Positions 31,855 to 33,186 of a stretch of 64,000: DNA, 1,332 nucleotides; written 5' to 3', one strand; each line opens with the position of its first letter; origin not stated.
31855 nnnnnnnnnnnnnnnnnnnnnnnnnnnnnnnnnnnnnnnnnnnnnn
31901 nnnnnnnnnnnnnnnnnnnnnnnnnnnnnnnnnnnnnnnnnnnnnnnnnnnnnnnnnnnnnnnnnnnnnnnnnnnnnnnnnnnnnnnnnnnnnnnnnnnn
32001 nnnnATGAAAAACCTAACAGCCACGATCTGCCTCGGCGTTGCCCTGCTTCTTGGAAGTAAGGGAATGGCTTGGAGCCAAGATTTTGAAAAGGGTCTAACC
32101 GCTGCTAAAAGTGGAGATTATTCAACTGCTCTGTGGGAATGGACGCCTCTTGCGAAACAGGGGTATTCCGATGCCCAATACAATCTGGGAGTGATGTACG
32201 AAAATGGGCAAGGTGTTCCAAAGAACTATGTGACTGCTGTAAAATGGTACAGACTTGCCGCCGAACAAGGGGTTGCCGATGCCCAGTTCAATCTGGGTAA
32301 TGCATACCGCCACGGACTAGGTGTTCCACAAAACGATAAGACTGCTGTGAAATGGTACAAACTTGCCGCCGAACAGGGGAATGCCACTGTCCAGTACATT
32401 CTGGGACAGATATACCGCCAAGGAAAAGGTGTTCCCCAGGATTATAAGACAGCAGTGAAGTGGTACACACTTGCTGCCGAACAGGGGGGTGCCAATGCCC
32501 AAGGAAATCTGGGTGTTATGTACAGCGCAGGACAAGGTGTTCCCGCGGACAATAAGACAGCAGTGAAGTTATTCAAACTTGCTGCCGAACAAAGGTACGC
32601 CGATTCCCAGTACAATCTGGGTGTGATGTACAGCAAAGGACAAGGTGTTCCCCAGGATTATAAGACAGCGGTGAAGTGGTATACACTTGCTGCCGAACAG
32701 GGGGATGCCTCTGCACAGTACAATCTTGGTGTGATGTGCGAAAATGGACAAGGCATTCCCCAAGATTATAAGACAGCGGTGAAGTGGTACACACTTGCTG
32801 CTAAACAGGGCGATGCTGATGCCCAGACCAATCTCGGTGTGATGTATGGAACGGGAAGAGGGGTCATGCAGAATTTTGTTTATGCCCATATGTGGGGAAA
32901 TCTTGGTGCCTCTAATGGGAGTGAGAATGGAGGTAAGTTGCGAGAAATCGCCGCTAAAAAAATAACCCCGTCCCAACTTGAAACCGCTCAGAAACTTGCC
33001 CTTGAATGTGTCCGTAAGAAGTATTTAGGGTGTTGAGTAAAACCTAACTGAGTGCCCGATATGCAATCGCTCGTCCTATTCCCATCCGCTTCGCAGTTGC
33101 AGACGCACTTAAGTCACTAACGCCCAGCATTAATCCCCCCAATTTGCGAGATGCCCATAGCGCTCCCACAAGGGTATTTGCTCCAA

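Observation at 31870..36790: Multi-copy cassette-like family: five copies of a conserved leader + signal-peptide module, but only two intact Sel1-repeat genes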

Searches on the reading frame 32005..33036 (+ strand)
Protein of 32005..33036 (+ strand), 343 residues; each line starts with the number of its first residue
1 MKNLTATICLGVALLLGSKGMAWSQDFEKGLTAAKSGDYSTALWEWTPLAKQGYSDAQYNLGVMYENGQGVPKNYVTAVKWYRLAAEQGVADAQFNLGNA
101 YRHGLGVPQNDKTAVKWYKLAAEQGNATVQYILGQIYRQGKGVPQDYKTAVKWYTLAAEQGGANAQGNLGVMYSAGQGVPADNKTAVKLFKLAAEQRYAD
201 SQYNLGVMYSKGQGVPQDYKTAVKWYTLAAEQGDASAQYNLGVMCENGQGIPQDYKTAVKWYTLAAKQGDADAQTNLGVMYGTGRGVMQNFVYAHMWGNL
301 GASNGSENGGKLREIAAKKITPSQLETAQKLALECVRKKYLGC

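Call 8: search_protein_families(library=pfam, proteins=[window:32005-33036:+], max_evalue=0.1)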
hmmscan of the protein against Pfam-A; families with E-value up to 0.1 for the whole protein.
window:32005-33036:+ (343 aa): 5 families
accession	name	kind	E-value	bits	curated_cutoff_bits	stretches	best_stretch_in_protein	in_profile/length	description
PF08238.18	Sel1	-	2.1e-84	275.4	30.7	7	55-89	1-35/36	Sel1 repeat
PF13432.12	TPR_16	-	1.5e-07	32.2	32.7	1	28-88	2-60/65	Tetratricopeptide repeat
PF21396.3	AAA_lid_12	-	6.3e-07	29.6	27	0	145-160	23-38/49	AAA+ ATPase lid domain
PF13431.12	TPR_17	-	0.00017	22.1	24.4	0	193-211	7-25/34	Tetratricopeptide repeat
PF13174.12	TPR_6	-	0.00042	21.2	26.3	0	56-71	1-15/33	Tetratricopeptide repeat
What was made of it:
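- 32005..33036 (+): Gene A: intact secreted Sel1-repeat protein, 343 aa. It comprises an SP, 7 Sel1 repeats and a Cys-containing tail. Pfam Sel1 at 2e-84 with 7 stretches (call 8).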

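Call 11: find_encoding_contigs(protein=window:32005-33036:+, flank=10000, max_places=6)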
Protein window:32005-33036:+ (343 aa): no gene with exactly this product is on record in the collection.

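Call 24: list_cluster_members(proteins=[P0002, window:32005-33036:+, window:35832-36569:-])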
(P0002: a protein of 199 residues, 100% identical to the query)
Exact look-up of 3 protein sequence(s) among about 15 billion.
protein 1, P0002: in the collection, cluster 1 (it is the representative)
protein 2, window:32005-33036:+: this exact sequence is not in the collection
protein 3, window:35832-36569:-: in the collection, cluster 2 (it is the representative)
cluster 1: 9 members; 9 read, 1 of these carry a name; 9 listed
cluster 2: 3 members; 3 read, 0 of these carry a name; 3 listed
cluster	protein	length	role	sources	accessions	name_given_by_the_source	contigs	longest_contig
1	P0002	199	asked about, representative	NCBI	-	-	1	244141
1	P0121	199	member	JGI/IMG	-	uncharacterized protein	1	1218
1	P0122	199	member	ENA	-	-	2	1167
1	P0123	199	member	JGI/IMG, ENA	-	-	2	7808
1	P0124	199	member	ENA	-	-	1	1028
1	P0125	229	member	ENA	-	-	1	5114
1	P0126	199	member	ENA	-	-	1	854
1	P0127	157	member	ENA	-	-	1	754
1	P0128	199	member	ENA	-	-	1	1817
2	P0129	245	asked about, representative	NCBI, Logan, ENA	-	-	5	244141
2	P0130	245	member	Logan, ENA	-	-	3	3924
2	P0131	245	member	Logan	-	-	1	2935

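Call 45: search_protein_families(library=pfam, proteins=[L031:4572-4898:+, L031:2115-4232:+], max_evalue=0.01)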
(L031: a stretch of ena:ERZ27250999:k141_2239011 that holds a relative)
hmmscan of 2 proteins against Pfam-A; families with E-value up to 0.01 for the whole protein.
L031:4572-4898:+ (108 aa): 1 family
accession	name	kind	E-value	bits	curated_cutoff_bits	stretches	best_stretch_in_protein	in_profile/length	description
PF08734.17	GYD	-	8.8e-14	51.7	31.4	1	4-95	1-90/91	GYD domain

L031:2115-4232:+ (705 aa): 5 families
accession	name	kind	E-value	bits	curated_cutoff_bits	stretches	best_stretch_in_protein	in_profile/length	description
PF02493.26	MORN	-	5.5e-60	196.1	22.5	8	183-204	1-22/23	MORN repeat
PF13365.12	Trypsin_2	-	1.3e-30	107.4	27.6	1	485-617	1-144/144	Trypsin-like peptidase domain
PF08238.18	Sel1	-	3.6e-26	91.1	30.7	2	91-126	1-36/36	Sel1 repeat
PF00089.32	Trypsin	-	3e-09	37.5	20.6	1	480-620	18-197/220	Trypsin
PF10459.15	Peptidase_S46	-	4.9e-06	26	22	1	441-506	2-70/698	Peptidase S46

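Call 59: search_protein_families(library=ncbifam, proteins=[window:32005-33036:+], max_evalue=0.01)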
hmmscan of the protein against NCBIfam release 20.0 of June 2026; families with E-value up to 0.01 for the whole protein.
window:32005-33036:+ (343 aa): 6 families
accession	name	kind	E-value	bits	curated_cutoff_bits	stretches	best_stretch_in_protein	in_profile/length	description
NF033786.1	phenyl_MerG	equivalog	1.5e-62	211.4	350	4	201-338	67-213/217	phenylmercury resistance protein MerG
NF038194.1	AlgK_TPR_lipo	equivalog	1.8e-28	99.4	700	3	203-331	302-429/448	alginate biosynthesis TPR repeat lipoprotein AlgK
NF045484.1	TransRegExoR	equivalog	1.2e-21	77.2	450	5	78-125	62-109/267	exopolysaccharide production regulator ExoR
NF047621.1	FlgprotMotXVib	equivalog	7.5e-18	64.8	330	3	58-154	75-171/211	flagellar protein MotX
NF033758.1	gliding_GltE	equivalog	0.0011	18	225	0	228-281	79-130/411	adventurous gliding motility TPR repeat lipoprotein GltE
NF011717.0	PRK15138.1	equivalog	0.0033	16.5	645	0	140-175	257-291/387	alcohol dehydrogenase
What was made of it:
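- Tried and rejected: The best whole-protein match was MerG, far below its cut-off (call 59).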
